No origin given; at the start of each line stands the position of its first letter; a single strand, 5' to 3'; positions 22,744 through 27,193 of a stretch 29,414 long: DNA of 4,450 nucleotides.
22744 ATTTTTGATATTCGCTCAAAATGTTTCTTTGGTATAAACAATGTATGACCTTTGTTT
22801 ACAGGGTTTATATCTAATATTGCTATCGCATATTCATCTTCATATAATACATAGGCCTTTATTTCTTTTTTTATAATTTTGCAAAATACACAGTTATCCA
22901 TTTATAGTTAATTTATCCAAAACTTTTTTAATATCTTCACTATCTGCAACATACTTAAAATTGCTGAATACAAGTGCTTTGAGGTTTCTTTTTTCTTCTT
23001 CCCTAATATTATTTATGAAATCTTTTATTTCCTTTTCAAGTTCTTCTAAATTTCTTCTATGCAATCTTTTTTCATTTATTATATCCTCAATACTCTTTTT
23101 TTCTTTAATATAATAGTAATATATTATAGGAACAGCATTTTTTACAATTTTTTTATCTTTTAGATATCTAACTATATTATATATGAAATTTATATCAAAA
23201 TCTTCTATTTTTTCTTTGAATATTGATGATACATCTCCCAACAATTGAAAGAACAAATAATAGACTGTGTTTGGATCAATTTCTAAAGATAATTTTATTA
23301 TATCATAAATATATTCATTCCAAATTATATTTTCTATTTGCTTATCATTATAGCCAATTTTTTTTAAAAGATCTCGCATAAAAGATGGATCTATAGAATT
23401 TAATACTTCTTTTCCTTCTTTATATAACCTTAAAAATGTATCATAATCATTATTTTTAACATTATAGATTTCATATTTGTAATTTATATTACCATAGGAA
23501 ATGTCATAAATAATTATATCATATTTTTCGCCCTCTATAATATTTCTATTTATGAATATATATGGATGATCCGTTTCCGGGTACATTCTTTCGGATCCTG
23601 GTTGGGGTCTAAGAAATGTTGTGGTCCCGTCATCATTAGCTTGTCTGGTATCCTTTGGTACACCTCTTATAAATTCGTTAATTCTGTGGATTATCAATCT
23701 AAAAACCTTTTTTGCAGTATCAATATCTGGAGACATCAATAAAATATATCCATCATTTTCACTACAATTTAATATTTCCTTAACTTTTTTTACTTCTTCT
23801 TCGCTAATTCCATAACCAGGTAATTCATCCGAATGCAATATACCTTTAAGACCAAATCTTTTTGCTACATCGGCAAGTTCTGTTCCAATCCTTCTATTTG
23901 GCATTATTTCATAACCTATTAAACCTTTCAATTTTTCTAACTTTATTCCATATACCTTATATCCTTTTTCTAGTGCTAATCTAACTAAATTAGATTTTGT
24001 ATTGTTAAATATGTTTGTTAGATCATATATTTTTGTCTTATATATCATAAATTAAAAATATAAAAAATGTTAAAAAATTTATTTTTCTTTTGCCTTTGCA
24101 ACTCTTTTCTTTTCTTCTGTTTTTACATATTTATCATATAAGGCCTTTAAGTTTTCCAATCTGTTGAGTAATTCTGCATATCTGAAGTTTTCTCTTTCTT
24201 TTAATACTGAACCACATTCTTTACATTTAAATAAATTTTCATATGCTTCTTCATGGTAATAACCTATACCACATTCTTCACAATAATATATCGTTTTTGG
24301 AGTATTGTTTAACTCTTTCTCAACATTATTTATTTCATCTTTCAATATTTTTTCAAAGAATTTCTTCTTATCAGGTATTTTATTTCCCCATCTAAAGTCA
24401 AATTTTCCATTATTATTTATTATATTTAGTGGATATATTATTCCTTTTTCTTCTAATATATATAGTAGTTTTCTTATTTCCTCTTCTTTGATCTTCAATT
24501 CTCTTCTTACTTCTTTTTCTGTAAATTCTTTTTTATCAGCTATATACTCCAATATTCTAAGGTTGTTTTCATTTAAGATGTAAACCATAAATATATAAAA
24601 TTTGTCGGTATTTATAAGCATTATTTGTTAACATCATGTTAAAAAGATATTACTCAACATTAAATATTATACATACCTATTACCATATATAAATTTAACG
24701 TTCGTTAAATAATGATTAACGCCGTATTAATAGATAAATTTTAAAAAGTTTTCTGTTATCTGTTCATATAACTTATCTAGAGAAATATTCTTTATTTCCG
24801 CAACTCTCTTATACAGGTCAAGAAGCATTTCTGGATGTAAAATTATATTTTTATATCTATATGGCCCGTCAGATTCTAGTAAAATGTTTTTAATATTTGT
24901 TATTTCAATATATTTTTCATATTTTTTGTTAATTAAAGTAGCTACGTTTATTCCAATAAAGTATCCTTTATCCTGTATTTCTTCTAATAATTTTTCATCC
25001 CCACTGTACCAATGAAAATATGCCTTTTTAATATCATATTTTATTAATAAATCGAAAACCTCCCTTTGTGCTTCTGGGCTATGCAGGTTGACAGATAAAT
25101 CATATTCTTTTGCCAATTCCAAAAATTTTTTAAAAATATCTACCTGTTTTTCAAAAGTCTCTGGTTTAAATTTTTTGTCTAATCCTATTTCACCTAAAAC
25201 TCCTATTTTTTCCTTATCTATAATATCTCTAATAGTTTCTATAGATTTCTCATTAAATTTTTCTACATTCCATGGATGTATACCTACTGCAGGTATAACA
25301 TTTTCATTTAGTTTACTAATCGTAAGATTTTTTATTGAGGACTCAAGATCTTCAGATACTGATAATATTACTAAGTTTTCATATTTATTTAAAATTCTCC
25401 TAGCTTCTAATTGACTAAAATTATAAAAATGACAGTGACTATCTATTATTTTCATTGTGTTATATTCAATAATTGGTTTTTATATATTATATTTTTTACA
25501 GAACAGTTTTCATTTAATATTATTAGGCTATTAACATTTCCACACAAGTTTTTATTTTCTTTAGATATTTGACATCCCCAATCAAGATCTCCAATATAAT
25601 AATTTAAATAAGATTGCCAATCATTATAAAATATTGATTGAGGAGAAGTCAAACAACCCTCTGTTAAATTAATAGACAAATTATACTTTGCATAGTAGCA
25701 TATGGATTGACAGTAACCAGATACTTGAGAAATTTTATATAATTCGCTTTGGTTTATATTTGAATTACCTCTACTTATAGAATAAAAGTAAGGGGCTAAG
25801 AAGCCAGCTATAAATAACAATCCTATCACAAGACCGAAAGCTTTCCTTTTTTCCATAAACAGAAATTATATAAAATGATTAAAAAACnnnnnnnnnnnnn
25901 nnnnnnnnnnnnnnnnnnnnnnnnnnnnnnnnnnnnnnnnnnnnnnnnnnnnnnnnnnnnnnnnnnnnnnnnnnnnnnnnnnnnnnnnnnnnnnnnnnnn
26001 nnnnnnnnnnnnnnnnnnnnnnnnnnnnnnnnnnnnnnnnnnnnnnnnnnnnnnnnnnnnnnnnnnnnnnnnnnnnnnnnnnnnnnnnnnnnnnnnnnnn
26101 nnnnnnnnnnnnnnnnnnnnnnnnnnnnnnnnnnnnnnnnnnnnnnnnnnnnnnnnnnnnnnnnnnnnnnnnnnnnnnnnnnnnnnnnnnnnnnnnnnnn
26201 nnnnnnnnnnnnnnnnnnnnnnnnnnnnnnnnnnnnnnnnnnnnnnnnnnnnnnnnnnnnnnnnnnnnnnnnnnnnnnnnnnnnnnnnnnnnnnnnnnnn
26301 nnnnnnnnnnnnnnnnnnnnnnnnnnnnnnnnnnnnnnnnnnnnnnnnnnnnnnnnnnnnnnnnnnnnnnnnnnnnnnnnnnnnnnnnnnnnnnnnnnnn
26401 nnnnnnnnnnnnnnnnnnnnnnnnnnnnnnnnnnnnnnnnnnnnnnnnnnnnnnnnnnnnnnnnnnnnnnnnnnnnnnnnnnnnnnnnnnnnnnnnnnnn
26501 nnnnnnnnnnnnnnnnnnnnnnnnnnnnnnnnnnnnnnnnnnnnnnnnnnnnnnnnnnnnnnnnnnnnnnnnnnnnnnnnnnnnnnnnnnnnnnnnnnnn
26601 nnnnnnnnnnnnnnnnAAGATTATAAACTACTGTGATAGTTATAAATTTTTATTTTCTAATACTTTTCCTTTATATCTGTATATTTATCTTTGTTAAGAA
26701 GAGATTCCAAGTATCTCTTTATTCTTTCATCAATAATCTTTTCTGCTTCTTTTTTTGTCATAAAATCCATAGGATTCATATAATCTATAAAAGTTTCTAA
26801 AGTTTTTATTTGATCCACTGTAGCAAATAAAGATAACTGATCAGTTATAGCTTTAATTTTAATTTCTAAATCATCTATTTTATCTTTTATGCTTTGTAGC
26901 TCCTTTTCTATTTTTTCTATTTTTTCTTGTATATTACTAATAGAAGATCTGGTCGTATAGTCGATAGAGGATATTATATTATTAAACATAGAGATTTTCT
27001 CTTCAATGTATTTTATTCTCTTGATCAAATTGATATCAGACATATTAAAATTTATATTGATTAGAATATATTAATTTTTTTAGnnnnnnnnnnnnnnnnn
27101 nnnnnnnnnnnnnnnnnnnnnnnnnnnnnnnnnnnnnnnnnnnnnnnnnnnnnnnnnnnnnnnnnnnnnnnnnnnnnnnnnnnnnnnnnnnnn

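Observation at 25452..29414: Divergent cluster around a long FlaI/PilB-family ATPase: candidate uncharacterised type IV filament or cell-contact apparatus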

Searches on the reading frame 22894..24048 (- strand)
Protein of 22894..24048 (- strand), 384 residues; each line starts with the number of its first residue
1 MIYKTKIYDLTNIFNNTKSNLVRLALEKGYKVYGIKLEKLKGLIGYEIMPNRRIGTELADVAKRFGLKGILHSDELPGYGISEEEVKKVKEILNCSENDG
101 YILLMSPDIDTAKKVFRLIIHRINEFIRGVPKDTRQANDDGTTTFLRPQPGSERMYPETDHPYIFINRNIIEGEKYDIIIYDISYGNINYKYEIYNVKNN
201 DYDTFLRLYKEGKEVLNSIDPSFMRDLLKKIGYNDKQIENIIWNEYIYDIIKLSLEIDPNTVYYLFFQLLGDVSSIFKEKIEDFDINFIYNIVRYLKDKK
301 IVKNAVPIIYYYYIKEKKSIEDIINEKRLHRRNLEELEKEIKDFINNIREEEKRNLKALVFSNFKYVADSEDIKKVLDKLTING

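Call 89: search_protein_families(library=ncbifam, proteins=[window:22894-24048:-], max_evalue=0.001)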
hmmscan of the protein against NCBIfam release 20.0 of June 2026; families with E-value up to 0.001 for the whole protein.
window:22894-24048:- (384 aa): 2 families
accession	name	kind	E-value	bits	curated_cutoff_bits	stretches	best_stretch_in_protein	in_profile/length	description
NF003107.0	PRK04028.1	equivalog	2.9e-73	247.3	456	2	4-173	278-446/630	Glu-tRNA(Gln) amidotransferase subunit GatE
TIGR00134.1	gatE_arch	equivalog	3e-55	187.6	319.55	1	5-177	277-444/622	Glu-tRNA(Gln) amidotransferase subunit GatE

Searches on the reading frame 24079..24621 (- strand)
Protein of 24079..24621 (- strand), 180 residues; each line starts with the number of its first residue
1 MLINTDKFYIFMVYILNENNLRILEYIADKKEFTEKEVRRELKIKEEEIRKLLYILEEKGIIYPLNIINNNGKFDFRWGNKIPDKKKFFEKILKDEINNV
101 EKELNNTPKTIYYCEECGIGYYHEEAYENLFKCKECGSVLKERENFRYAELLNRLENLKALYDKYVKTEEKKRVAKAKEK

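Call 6: search_protein_families(library=pfam, proteins=[window:24079-24621:-], max_evalue=1)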
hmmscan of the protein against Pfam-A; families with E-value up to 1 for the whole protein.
window:24079-24621:- (180 aa): 20 families
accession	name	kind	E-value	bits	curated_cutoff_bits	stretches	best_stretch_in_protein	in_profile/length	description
PF02002.24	TFIIE_alpha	-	1.8e-05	25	22.9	1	16-63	11-58/105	TFIIE alpha subunit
PF09963.14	DUF2197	-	0.0032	18.2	22.2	1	98-117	18-37/56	Uncharacterized protein conserved in bacteria (DUF2197)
PF22536.2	POLR3C_WHD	-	0.013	15.9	30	1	17-63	10-56/77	POLR3C, C-terminal winged-helix domain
PF02591.20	Zn_ribbon_9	-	0.016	15.8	29.1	0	103-118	16-30/33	C4-type zinc ribbon domain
PF12840.13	HTH_20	-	0.017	15.5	27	1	16-62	2-48/51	Helix-turn-helix domain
PF07699.19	Ephrin_rec_like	-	0.037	14.3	23.1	1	112-138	9-33/48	Tyrosine-protein kinase ephrin type A/B receptor-like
PF00096.32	zf-C2H2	-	0.038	14.9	25.2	0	131-147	1-17/23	Zinc finger, C2H2 type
PF19187.6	HTH_PafC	-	0.041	14.2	32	1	21-61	7-47/115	PafC helix-turn-helix domain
PF25303.1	DUF7879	-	0.048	14.1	26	1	87-138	95-143/146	Family of unknown function (DUF7879)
PF08271.17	Zn_Ribbon_TF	-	0.053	13.5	29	1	112-145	1-34/43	TFIIB zinc-binding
PF01978.25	TrmB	-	0.067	13.5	25.6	1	16-63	6-53/68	Sugar-specific transcriptional regulator TrmB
PF22289.1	DmmA-like_C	-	0.085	13.3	27.4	1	113-141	3-29/44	Dimethylamine monooxygenase subunit DmmA-like, C-terminal domain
PF07282.18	Cas12f1-like_TNB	-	0.12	13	26.3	1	110-139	27-49/60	Cas12f1-like, TNB domain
PF22979.2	HTH_69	-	0.13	12.7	27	1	34-66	28-60/69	Winged helix-turn-helix domain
PF06530.18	Phage_antitermQ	-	0.13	12.6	26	0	25-57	82-114/118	Phage antitermination protein Q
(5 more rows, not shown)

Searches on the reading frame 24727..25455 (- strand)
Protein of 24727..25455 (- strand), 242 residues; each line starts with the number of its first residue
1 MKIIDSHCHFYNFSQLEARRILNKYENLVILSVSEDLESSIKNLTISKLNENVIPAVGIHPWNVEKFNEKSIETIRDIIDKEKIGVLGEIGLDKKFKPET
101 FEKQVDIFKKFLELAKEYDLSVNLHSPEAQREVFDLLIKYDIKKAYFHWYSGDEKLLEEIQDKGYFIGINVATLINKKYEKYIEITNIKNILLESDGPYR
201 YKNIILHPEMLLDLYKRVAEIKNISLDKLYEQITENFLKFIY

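Call 6: search_protein_families(library=pfam, proteins=[window:24727-25455:-], max_evalue=1)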
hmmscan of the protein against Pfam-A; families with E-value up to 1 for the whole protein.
window:24727-25455:- (242 aa): 2 families
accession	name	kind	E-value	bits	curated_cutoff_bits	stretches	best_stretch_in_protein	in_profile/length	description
PF01026.27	TatD_DNase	-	5.1e-51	173.9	27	1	4-240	1-251/253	TatD related DNase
PF01979.26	Amidohydro_1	-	0.11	12.2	25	1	69-147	95-179/345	Amidohydrolase family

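Call 7: search_protein_families(library=ncbifam, proteins=[window:24727-25455:-], max_evalue=1)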
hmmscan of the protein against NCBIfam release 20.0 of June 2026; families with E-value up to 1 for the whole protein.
window:24727-25455:- (242 aa): 8 families
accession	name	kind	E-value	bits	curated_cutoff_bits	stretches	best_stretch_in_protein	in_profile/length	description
TIGR00010.1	TIGR00010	subfamily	6e-48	163.5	206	1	3-240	1-250/253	YchF/TatD family DNA exonuclease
NF041926.1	QatD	equivalog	1.3e-29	103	230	1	5-237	1-236/239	Qat anti-phage system TatD family nuclease QatD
NF008075.0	PRK10812.1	equivalog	2.5e-18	66.3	438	1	1-240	1-253/265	metal-dependent hydrolase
NF008522.0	PRK11449.1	equivalog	2.4e-16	59.7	481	1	2-199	4-210/259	metal-dependent hydrolase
NF007745.0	PRK10425.1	equivalog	3e-16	59.4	395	1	33-200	35-207/260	3'-5' ssDNA/RNA exonuclease TatD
NF052545.1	TransRegPerRClab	equivalog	0.013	15.5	180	1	167-235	47-114/138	transcriptional regulator PerR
TIGR02090.1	LEU1_arch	subfamily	0.014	14.5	484.75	1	34-140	47-146/363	isopropylmalate/citramalate/homocitrate synthases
NF046066.1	BioflmMtrxTasA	equivalog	0.046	13.2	450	1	186-239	112-166/264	biofilm matrix protein TasA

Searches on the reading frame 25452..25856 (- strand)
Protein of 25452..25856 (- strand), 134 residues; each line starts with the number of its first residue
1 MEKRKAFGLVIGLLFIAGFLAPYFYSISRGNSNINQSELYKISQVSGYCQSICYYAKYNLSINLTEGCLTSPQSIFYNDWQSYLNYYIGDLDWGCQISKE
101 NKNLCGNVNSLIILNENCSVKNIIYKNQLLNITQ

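Call 6: search_protein_families(library=pfam, proteins=[window:25452-25856:-], max_evalue=1)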
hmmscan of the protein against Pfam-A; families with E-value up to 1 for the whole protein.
window:25452-25856:- (134 aa): 2 families
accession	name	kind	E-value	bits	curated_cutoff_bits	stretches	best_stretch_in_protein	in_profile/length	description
PF01087.27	GalP_UDP_transf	-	0.048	14.5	22.1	1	23-102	81-162/184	Galactose-1-phosphate uridyl transferase, N-terminal domain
PF22865.1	MgtS-like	-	0.36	11.2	27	1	7-24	8-25/31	Small protein MgtS-like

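Call 7: search_protein_families(library=ncbifam, proteins=[window:25452-25856:-], max_evalue=1)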
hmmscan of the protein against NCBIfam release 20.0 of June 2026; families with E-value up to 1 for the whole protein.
window:25452-25856:- (134 aa): 0 families

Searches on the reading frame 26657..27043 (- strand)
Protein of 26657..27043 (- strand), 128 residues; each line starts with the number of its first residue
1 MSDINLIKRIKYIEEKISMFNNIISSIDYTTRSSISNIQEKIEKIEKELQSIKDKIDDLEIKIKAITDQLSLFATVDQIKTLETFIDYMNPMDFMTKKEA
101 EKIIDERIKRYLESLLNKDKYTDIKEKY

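Call 6: search_protein_families(library=pfam, proteins=[window:26657-27043:-], max_evalue=1)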
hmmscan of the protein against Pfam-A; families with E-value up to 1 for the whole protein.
window:26657-27043:- (128 aa): 57 families (the best 25 are shown)
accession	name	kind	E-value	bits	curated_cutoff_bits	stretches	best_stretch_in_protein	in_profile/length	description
PF07889.17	DUF1664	-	0.00032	21.2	34.6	1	5-67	63-121/124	Protein of unknown function (DUF1664)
PF16326.10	ABC_tran_CTD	-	0.0011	19.6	32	2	46-74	7-35/69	ABC transporter C-terminal domain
PF02996.22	Prefoldin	-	0.003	17.9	23.2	1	27-71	71-115/120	Prefoldin subunit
PF07195.17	FliD_C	-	0.0072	16.2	25.4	1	20-89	170-234/236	Flagellar hook-associated protein 2 C-terminus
PF10805.13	DUF2730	-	0.013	16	24.9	1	26-62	26-62/102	Protein of unknown function (DUF2730)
PF09177.16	STX6_10_61_N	-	0.02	15.8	29.4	1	15-70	12-71/99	Syntaxin 6/10/61, N-terminal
PF06009.19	Laminin_II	-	0.02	15.3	33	1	30-83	28-79/138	Laminin Domain II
PF01843.25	DIL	-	0.021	15.4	24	1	17-83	12-80/105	DIL domain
PF00435.27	Spectrin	-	0.025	15.5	29.9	1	11-68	11-69/105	Spectrin repeat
PF15188.11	CCDC-167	-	0.025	15.3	27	1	7-64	3-59/84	Coiled-coil domain-containing protein 167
PF13890.11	Rab3-GTPase_cat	-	0.028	14.5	26.1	1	33-114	38-116/158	Rab3 GTPase-activating protein catalytic subunit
PF04048.20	Sec8_N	-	0.029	14.7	26.8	1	15-87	69-140/142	Exocyst complex component Sec8 N-terminal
PF05633.16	ROH1-like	-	0.029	13.9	21.5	1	6-69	308-372/384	Protein ROH1-like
PF05531.17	NPV_P10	-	0.03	15.3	29.8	1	31-80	9-62/75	Nucleopolyhedrovirus P10 protein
PF13600.11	DUF4140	-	0.032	15.1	27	1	24-70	49-95/98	N-terminal domain of unknown function (DUF4140)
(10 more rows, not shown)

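Call 7: search_protein_families(library=ncbifam, proteins=[window:26657-27043:-], max_evalue=1)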
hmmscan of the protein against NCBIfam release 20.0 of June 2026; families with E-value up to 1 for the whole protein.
window:26657-27043:- (128 aa): 25 families
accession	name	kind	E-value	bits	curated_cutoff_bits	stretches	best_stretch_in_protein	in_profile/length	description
NF045487.1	ASRP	equivalog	0.00069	18.3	300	1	8-113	383-489/593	archaea-specific SMC-related protein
NF038218.1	IcmG_DotF_IVB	equivalog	0.00092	18.9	200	1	27-72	132-177/266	type IVB secretion system protein IcmG/DotF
NF041034.1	Rad50_Sulf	equivalog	0.0016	16.4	1000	1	6-127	452-574/872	DNA double-strand break repair ATPase Rad50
NF049873.2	cytotoxin_MakE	exception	0.0018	17.4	360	1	5-71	121-187/352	alpha-pore-forming cytotoxin subunit MakE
NF047515.1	SpiroCoCo_C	equivalog_domain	0.003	16.8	125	1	7-90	141-224/313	SpiroCoCo family coiled-coil protein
NF045984.1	StressProtLiaH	equivalog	0.0035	17.1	380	1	9-90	92-169/225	stress responsive protein LiaH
NF004144.0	PRK05621.1-1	equivalog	0.0048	16.4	372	1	36-116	144-228/287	F0F1 ATP synthase subunit gamma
TIGR02169.1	SMC_prok_A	equivalog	0.0063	14.2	729.4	1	6-104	764-861/1165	chromosome segregation protein SMC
NF042955.1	Ppl_antiphage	equivalog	0.013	13.4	1000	1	12-127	435-553/882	anti-phage protein Ppl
NF047363.1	Zn_ribbon_CdsZ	equivalog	0.022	14.2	275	1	34-108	38-111/251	zinc ribbon domain regulatory protein CdsZ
NF033885.1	conj_TraP_IncI1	equivalog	0.024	14.4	135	1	30-71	104-145/217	conjugal transfer protein TraP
NF005145.0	PRK06603.1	equivalog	0.037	13.5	456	1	6-44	46-82/260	enoyl-ACP reductase FabI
NF004428.0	PRK05771.2-1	equivalog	0.038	12.1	766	1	31-112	106-183/680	V-type ATP synthase subunit I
NF053767.1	CIS13_fam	equivalog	0.043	13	370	1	19-90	218-289/392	CIS13 family contractile injection system protein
NF046104.1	PptglHdxlasePcsB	equivalog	0.047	12.9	450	1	13-70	30-90/400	peptidoglycan hydrolase PcsB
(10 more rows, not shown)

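Call 49: search_solved_structures(query=A2, max_evalue=1, show_alignments=2)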
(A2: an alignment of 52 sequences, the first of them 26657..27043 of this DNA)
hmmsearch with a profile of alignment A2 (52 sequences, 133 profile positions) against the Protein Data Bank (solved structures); distinct sequences matched with E-value up to 1: 129 (the best 60 are shown).
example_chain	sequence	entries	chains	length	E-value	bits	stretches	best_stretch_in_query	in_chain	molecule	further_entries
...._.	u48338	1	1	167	0.00016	24.5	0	57-89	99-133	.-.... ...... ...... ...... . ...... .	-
4r0r_A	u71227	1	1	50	0.00064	22.6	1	62-93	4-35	eboIZN21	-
7zr2_A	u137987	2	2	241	0.00076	22.4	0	13-51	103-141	Spike protein S2',Chimeric protein mimic of SARS-CoV-2 Spike HR1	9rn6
5mj3_C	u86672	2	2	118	0.0013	21.6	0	65-90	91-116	ALPHABODY MA12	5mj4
6gao_A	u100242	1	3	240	0.0032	20.4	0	12-63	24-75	Outer capsid protein sigma-1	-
6gaj_A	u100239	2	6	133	0.0087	18.9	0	12-64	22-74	Outer capsid protein sigma-1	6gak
8b45_B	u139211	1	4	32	0.013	18.4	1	58-84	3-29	CC-Tri-(UbUc)4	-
8a3k_UNK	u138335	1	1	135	0.016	18.1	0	63-92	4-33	sc-apCC-4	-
4dzl_A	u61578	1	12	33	0.017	18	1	58-84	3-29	COILED-COIL PEPTIDE CC-TRI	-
6ds9_A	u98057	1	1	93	0.022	17.6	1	11-89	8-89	de novo designed three helix bundle GRa3D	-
8qox_B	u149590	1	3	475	0.024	17.5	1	11-92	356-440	Conserved membrane protein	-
5u5b_A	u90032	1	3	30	0.025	17.4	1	58-84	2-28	Designed trimeric coiled coil peptide with two terpyridine side chains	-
4h7r_A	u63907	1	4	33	0.031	17.2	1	58-85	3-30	CC-Hex-II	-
6q5p_A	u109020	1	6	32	0.034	17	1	58-84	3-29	CC-Hex*-II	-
4h8f_A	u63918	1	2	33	0.037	16.9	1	58-85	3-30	CC-Hex-II-Phi22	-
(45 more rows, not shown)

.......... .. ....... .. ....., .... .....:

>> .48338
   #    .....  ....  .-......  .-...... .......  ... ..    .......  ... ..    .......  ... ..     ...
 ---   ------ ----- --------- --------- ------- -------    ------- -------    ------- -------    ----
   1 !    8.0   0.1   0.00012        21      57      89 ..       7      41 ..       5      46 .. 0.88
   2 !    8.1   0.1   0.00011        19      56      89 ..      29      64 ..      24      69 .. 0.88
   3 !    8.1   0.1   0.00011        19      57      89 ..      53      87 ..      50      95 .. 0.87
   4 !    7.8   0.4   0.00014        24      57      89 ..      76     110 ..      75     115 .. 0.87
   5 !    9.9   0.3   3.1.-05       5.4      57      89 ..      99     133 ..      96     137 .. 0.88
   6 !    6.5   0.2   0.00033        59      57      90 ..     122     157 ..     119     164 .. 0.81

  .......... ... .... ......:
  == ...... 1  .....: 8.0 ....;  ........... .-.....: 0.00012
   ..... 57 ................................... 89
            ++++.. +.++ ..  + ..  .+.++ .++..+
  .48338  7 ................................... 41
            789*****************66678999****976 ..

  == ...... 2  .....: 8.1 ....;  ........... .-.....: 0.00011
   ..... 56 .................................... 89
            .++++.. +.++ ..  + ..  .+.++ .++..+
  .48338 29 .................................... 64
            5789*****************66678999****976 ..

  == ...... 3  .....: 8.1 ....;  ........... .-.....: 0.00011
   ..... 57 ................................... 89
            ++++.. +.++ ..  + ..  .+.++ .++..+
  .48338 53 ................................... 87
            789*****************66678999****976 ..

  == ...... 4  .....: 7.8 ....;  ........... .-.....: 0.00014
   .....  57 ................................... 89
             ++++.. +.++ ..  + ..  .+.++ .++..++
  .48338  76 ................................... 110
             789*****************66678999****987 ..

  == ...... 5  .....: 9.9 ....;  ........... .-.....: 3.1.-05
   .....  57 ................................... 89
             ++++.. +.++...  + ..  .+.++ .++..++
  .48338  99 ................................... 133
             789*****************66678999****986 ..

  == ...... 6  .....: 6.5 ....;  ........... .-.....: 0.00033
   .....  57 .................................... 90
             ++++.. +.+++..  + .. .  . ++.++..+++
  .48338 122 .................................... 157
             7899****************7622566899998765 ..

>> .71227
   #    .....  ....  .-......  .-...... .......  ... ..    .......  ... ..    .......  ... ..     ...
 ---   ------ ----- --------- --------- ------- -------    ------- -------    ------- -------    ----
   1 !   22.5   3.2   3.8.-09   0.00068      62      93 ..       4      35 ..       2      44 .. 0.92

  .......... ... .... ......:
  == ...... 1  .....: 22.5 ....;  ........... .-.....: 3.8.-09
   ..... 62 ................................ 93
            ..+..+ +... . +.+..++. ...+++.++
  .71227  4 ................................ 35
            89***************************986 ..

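Call 77: find_homologous_proteins(query=A2, max_evalue=0.001)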
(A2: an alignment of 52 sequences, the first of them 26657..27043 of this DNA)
Query A2 (52 sequences) (128 aa, profile of the alignment): 164 proteins with E <= 0.001 among 5700 candidates; the best 120 are listed.
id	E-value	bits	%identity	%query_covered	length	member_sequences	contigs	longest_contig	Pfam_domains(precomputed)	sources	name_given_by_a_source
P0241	1.3e-42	162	23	81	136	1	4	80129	-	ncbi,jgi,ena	-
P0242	6.3e-42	160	22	80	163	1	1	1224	-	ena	-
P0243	1.3e-40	156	30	80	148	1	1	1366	-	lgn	-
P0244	1.3e-40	156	30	83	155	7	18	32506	-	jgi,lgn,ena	-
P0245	1.4e-40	156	22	82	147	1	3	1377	-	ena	-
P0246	1.5e-40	156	31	43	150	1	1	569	-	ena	-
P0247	1.6e-40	156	32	83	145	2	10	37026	-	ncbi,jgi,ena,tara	jgi:hypothetical protein|tara:strand:- start:349 stop:786 length:438 start_codon:yes stop_codon:yes 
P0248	5.1e-40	154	23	79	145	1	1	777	-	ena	-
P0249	6.1e-40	154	26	87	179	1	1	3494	-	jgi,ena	-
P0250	6.3e-40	154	23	78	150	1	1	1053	-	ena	-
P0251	7.9e-40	153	24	76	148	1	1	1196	-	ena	-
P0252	1.2e-39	153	27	80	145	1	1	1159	-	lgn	-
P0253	1.8e-39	152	25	82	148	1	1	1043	-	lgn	-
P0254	4.8e-39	151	31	85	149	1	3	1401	-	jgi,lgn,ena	-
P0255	5.1e-39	151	24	55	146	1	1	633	-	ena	-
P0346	5.9e-25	105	100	100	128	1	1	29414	-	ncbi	ncbi:MAG: hypothetical protein ACP5G1_00425 [Nanopusillaceae archaeon]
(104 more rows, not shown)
